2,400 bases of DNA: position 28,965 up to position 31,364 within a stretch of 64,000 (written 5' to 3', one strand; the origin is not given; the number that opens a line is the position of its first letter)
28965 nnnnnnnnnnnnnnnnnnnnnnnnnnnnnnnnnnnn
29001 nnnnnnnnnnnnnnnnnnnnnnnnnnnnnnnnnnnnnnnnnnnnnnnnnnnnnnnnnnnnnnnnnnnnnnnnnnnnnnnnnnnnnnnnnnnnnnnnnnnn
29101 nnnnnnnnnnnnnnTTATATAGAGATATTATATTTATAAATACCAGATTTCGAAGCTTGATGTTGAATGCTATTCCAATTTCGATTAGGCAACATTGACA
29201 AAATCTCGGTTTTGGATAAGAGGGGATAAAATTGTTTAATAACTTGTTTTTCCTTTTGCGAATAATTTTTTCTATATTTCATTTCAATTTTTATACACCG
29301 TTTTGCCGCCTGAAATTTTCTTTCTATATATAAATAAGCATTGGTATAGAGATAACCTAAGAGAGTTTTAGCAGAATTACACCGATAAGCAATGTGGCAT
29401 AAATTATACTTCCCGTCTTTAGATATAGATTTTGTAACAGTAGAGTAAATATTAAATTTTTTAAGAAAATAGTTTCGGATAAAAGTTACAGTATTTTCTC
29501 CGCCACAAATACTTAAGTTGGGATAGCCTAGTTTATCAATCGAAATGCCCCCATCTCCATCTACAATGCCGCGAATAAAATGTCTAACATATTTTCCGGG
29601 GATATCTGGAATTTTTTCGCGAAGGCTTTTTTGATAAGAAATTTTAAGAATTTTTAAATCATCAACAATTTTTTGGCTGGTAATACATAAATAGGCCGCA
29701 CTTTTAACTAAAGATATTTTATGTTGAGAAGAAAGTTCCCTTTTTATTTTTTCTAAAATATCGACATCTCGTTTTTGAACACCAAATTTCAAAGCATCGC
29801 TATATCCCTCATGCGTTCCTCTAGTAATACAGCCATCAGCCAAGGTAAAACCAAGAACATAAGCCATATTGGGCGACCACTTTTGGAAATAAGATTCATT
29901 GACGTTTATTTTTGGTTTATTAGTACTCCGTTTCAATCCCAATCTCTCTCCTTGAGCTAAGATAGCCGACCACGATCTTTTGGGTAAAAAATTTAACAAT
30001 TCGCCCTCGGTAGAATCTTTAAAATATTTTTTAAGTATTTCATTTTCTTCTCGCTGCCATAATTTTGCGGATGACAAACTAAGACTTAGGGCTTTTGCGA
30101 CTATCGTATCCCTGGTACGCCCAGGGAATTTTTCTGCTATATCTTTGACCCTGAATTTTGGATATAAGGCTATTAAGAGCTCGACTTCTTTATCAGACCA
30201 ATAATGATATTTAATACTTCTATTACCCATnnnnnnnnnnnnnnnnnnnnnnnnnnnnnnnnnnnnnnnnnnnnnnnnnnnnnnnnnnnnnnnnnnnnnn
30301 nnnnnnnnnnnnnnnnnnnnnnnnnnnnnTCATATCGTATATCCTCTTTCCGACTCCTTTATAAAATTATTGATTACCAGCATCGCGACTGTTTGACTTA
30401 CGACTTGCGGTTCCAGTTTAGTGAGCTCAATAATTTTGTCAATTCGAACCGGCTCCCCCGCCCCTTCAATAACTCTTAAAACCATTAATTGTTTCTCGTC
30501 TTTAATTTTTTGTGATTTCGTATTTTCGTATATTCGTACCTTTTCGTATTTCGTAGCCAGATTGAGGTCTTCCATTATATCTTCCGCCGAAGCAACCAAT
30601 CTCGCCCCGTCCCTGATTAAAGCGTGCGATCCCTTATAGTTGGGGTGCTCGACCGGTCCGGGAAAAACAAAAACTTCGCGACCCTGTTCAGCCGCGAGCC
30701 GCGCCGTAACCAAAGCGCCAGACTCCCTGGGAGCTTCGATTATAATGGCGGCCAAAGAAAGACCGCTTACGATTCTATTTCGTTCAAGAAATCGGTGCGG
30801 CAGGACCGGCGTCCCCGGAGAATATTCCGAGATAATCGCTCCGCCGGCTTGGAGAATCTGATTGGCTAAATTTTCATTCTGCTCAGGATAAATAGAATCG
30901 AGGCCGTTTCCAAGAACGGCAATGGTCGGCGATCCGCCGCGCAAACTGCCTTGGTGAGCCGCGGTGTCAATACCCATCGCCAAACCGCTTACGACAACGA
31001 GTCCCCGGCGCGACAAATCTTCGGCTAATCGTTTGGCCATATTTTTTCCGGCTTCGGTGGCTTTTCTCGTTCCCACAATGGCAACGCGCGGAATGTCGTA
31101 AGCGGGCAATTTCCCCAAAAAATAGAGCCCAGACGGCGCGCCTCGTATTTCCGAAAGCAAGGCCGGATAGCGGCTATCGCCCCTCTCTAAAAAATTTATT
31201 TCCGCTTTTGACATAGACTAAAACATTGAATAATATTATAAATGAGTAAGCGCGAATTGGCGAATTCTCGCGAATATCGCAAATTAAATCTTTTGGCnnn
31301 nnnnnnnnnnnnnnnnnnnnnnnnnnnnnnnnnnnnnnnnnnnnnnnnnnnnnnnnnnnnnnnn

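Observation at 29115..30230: Free-standing double-motif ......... homing endonuclease gene wedged between topA and dprA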

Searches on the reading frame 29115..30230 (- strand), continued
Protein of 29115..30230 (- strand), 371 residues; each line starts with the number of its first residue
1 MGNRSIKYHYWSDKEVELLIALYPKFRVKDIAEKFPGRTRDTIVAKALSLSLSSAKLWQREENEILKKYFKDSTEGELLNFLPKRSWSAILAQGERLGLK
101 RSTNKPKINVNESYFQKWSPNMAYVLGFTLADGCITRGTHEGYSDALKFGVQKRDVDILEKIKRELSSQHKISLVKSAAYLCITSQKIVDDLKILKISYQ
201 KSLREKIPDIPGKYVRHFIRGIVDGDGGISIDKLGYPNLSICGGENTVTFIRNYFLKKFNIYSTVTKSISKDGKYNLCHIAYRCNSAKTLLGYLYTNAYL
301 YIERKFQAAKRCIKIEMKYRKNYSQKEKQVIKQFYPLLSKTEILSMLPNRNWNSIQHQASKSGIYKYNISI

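Call 49: fold_search(model_id=the predicted structure, library=pdb)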
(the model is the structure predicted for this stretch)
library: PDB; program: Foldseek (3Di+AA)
matches with E <= 10: 881; with E <= 0.001: 133
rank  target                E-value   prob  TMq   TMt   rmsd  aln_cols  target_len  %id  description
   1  9xy1_A                9.0e-09  1.00  0.36  0.45  12.2       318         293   14  One of a series of engineered variants of I-OnuI meganuclease targeting altered DNA target sequence (released 2025-09-10)
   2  9xy8_A                1.2e-08  1.00  0.37  0.46  11.5       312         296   14  One of a series of engineered variants of I-OnuI meganuclease targeting altered DNA target sequence (released 2025-09-10)
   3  6bda_A                1.3e-08  1.00  0.37  0.45  11.6       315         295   16  Wild-type I-OnuI bound to A3G substrate (post-cleavage complex) (released 2018-10-24)
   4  6uwh_A                1.7e-08  1.00  0.37  0.46  11.9       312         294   15  Intermediate engineered variant of I-OnuI meganuclease with improved thermostability and partially altered specificity (released 2019-12-18)
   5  9xy5_A                2.7e-08  1.00  0.38  0.48  11.0       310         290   14  One of a series of engineered variants of I-OnuI meganuclease targeting altered DNA target sequence (released 2025-09-10)
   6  9q7w_A                2.9e-08  1.00  0.37  0.45  11.3       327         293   14  One of a series of engineered variants of I-OnuI meganuclease targeting altered DNA target sequence (released 2025-09-10)
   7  9xya_A                3.0e-08  1.00  0.36  0.44  12.0       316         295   15  One of a series of engineered variants of I-OnuI meganuclease targeting altered DNA target sequence (released 2025-09-10)
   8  6uwg_A                3.4e-08  1.00  0.38  0.47  11.2       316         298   16  Engineered variant of I-OnuI meganuclease with improved thermostability and E178D mutation at catalytic site (released 2019-12-18)
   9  9xy2_A                4.5e-08  1.00  0.39  0.48  11.2       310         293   14  One of a series of engineered variants of I-OnuI meganuclease targeting altered DNA target sequence (released 2025-09-10)
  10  6bd0_A                4.5e-08  1.00  0.37  0.45  11.7       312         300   14  I-OnuI K227Y, D236A bound to cognate substrate (pre-cleavage complex) (released 2018-10-24)
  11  2ab5_B                5.3e-08  1.00  0.38  0.52   6.8       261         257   16  bI3 LAGLIDADG Maturase (released 2005-08-30)
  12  7qss                  5.6e-08  1.00  0.37  0.32   3.4       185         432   24  Crystal structure of homing endonuclease-associated TliVMA intein (C1A) (released 2022-03-30)
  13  9pzh_A                5.6e-08  1.00  0.38  0.46  10.5       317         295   14  One of a series of engineered variants of I-OnuI meganuclease targeting altered DNA target sequence (released 2025-09-10)
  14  6uw0_A                5.6e-08  1.00  0.37  0.45  11.4       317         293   15  Engineered variant of I-OnuI meganuclease with improved thermostability and fully altered specificity targeting choler (released 2019-12-18)
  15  6uvw_A                5.6e-08  1.00  0.37  0.45  11.6       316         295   16  Engineered variant of I-OnuI meganuclease with improved thermostability (released 2019-12-18)
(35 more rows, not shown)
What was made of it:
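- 29340..29879 (-): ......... core: domain 1 (aa ~118-195, motif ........, catalytic D132) and domain 2 (aa ~210-297, motif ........, catalytic D226). Foldseek probability 1.00 to I-OnuI, I-AniI, I-Tsp061I, PI-PfuI and the TliVMA endonuclease domain (call 49).
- On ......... homing endonuclease, single-chain two-domain type: Foldseek probability 1.00 to I-OnuI, I-AniI, I-Tsp061I and PI-PfuI (call 49).
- Foldseek probability 1.00 to monomeric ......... enzymes (call 49). The closest solved structures include intein endonuclease domains (call 49).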

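Call 65: search_protein_families(library=padloc, proteins=[window:29115-30230:-], max_evalue=0.1)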
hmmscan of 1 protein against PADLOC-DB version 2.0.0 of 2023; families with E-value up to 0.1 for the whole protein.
window:29115-30230:- (371 aa): 0 families
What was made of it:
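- Tried and rejected: PADLOC defence models gave nothing (call 65).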

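Call 68: find_related_loci(query=A1, collection=viral_contigs, flank=4000)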
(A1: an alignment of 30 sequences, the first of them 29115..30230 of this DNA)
Query A1 (371 aa) in viral_contigs; peptide patterns used: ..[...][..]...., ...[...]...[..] (x = any residue, [..] = any of these).
600 stretches matched a pattern (row limit reached: there are more); 380 encode a relative of the query (tblastn E <= 1e-3); the best 80 are kept; 79 distinct loci.
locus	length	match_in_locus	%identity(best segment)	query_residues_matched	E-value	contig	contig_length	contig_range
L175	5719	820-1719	32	11-306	6e-36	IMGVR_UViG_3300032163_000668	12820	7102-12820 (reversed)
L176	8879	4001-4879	30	8-310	4e-35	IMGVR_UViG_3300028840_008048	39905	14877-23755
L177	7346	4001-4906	32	10-313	3e-33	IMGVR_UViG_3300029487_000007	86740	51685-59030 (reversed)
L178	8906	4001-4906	32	10-313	3e-33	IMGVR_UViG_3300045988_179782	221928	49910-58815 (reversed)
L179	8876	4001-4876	30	11-305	3e-30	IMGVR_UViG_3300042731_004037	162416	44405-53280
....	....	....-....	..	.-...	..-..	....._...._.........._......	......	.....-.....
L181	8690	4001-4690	34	102-322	1e-25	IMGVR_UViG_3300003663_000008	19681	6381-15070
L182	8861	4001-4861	29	11-307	6e-25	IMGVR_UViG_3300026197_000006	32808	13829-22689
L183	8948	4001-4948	27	10-360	4e-25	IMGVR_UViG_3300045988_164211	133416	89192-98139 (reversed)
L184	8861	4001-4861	29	11-307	6e-25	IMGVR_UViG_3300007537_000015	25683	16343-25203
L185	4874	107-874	26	62-364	3e-23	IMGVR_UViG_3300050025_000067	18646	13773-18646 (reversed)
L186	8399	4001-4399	37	96-229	3e-23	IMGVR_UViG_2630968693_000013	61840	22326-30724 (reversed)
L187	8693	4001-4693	29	11-234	3e-23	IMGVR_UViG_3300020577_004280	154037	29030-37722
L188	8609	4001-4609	34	112-323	9e-23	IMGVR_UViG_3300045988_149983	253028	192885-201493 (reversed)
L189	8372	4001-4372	42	106-232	1e-22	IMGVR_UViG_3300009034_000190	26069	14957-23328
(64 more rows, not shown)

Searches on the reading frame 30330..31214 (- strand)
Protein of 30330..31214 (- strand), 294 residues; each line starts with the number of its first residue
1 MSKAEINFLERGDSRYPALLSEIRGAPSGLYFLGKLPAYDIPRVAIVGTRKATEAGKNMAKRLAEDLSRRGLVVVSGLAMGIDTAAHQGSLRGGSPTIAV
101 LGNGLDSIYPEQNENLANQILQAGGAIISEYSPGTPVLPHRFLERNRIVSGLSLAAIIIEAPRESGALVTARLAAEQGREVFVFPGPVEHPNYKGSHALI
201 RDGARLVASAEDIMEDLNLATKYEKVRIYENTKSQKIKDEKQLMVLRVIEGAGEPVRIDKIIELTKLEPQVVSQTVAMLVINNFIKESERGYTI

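Call 3: search_protein_families(library=pfam, proteins=[window:30330-31214:-], max_evalue=1)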
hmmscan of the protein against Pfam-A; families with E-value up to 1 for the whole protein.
window:30330-31214:- (294 aa): 4 families
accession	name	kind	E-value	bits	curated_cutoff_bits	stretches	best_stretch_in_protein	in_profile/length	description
PF02481.21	DNA_processg_A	-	8e-75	251.1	29.6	1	2-208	3-211/212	DNA recombination-mediator protein A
PF18306.6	LDcluster4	-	5.5e-05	23.3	26.3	1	44-101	4-62/151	SLOG cluster4 family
PF12802.13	MarR_2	-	0.0045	17.6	27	1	242-285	7-50/61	MarR family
PF17782.7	DprA_WH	-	0.011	16.2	22.9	1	235-279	7-49/61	DprA winged helix domain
